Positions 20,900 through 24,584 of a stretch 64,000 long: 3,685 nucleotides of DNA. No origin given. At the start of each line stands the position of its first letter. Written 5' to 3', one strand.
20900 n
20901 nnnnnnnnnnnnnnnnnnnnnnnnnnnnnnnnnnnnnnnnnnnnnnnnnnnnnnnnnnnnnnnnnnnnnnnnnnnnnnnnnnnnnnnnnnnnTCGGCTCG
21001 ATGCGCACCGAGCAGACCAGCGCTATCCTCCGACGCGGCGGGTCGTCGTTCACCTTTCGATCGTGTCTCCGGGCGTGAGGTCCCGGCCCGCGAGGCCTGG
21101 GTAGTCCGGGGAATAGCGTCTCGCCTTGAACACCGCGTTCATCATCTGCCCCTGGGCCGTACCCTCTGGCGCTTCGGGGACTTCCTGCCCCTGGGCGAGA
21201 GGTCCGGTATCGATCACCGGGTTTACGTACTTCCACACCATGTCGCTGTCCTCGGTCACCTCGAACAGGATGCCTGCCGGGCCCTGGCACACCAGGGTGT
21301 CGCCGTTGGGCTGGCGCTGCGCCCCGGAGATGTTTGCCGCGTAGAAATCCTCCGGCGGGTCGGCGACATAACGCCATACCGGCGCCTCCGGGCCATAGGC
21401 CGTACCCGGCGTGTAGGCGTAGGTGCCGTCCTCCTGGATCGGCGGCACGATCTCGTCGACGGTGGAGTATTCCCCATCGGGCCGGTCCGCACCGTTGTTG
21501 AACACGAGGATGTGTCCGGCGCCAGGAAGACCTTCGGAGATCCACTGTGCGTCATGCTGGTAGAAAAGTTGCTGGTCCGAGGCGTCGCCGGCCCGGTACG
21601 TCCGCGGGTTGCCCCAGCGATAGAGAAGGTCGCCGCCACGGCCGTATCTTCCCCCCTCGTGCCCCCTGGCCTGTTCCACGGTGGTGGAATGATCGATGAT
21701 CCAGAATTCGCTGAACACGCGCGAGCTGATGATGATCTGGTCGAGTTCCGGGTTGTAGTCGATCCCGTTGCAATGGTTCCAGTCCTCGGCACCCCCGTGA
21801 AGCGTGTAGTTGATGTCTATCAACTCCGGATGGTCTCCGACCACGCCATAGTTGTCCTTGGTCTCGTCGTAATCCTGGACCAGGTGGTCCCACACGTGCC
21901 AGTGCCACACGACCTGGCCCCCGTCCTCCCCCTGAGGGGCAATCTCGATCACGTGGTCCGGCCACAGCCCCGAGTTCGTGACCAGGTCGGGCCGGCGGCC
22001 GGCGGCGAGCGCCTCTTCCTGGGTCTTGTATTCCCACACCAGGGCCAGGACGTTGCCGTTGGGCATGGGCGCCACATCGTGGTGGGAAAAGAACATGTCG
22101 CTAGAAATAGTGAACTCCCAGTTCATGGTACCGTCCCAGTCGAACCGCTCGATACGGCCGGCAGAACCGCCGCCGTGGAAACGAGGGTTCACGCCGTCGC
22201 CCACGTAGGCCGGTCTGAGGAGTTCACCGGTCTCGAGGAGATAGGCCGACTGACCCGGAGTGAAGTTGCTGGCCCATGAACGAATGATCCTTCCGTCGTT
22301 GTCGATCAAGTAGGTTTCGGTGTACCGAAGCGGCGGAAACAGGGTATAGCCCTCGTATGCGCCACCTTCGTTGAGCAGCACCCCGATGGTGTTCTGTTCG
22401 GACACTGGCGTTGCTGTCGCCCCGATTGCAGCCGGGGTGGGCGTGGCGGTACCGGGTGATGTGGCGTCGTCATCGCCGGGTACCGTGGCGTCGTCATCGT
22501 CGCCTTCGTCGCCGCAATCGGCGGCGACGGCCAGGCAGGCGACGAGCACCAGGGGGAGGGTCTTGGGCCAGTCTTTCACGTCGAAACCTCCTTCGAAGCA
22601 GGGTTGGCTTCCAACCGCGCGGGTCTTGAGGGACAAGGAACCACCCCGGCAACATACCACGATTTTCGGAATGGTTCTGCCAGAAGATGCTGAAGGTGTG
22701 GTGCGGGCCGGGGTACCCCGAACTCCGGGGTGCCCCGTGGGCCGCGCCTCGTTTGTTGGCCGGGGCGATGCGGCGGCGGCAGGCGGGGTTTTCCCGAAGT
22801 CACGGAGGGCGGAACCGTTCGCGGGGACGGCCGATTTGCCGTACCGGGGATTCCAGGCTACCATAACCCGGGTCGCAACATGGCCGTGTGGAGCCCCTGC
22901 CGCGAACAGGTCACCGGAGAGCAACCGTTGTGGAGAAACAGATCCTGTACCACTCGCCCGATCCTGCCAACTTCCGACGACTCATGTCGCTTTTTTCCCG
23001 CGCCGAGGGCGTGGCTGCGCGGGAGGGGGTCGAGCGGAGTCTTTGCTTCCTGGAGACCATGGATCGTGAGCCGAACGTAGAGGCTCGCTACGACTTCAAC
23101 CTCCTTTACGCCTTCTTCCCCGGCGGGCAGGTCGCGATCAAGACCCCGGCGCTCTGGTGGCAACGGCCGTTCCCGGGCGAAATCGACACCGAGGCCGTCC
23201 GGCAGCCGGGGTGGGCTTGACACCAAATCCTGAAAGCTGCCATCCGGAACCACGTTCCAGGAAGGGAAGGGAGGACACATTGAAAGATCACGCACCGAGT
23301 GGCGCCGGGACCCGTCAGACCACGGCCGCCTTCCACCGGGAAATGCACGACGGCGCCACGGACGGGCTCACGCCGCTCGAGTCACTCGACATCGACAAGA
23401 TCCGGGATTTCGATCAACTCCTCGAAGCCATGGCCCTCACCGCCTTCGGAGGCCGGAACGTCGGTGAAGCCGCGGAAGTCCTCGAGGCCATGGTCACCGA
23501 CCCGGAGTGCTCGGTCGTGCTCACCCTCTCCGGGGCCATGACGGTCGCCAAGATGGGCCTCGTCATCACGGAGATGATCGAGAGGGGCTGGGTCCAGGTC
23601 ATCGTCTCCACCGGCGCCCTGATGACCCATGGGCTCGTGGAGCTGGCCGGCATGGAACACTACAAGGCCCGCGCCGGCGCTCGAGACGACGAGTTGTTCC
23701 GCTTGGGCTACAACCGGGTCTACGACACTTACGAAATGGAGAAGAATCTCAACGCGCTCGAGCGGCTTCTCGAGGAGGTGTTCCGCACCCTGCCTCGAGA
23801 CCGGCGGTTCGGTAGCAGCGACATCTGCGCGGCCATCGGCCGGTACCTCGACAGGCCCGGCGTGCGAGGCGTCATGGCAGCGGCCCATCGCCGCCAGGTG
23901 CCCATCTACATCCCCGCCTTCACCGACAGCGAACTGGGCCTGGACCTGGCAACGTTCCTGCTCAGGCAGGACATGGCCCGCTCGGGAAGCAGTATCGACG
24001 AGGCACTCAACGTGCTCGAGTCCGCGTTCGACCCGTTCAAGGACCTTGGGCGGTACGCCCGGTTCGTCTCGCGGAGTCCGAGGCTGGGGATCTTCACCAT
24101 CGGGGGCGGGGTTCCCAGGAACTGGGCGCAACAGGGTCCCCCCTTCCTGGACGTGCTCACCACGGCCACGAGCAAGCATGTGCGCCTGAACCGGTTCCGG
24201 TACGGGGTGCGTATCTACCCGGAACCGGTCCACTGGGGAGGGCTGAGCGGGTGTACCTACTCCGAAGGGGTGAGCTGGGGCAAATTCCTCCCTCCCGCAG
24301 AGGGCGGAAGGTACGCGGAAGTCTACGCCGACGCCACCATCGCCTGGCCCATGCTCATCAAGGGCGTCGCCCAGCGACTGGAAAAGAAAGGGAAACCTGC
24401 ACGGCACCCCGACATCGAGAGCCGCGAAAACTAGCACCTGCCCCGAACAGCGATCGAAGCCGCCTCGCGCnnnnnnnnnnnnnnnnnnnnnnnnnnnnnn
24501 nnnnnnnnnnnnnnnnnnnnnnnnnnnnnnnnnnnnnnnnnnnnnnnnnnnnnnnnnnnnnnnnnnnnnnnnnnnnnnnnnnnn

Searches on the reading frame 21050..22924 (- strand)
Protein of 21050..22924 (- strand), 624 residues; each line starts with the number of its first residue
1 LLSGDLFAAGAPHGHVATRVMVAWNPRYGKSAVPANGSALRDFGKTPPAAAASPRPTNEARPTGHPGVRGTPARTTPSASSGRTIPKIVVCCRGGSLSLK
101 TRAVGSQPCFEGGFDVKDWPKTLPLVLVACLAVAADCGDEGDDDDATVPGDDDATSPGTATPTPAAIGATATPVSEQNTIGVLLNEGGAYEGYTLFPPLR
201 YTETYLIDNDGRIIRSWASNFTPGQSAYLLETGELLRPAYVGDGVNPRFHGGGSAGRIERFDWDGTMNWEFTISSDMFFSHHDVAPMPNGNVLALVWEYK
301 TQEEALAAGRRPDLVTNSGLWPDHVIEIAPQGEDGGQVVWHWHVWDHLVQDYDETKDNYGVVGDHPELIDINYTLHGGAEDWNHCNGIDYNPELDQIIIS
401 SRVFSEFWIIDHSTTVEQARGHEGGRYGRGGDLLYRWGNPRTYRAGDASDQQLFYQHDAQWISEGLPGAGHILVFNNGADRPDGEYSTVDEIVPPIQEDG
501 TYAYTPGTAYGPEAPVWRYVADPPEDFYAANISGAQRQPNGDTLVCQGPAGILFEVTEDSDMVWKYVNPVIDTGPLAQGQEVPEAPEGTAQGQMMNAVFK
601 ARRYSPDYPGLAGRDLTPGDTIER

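Call 49: search_protein_families(library=pfam, proteins=[window:21050-22924:-], max_evalue=0.001)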
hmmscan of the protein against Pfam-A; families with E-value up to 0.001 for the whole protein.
window:21050-22924:- (624 aa): 2 families
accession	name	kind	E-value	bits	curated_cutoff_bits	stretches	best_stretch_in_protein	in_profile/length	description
PF05935.17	Arylsulfotrans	-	1.5e-22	80.5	24.2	1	255-553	68-337/374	Arylsulfotransferase (ASST)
PF14269.12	Arylsulfotran_2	-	4.6e-05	23.4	27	1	256-568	25-300/301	Arylsulfotransferase (ASST)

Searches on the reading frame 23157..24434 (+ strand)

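Call 82: search_protein_families(library=pfam, proteins=[window:23157-24434:+], max_evalue=0.01)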
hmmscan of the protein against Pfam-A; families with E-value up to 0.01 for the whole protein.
window:23157-24434:+ (425 aa): 1 family
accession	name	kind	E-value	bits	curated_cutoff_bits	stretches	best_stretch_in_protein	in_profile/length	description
PF01916.23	DS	-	5.6e-72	242.9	27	1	87-402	1-286/288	Deoxyhypusine synthase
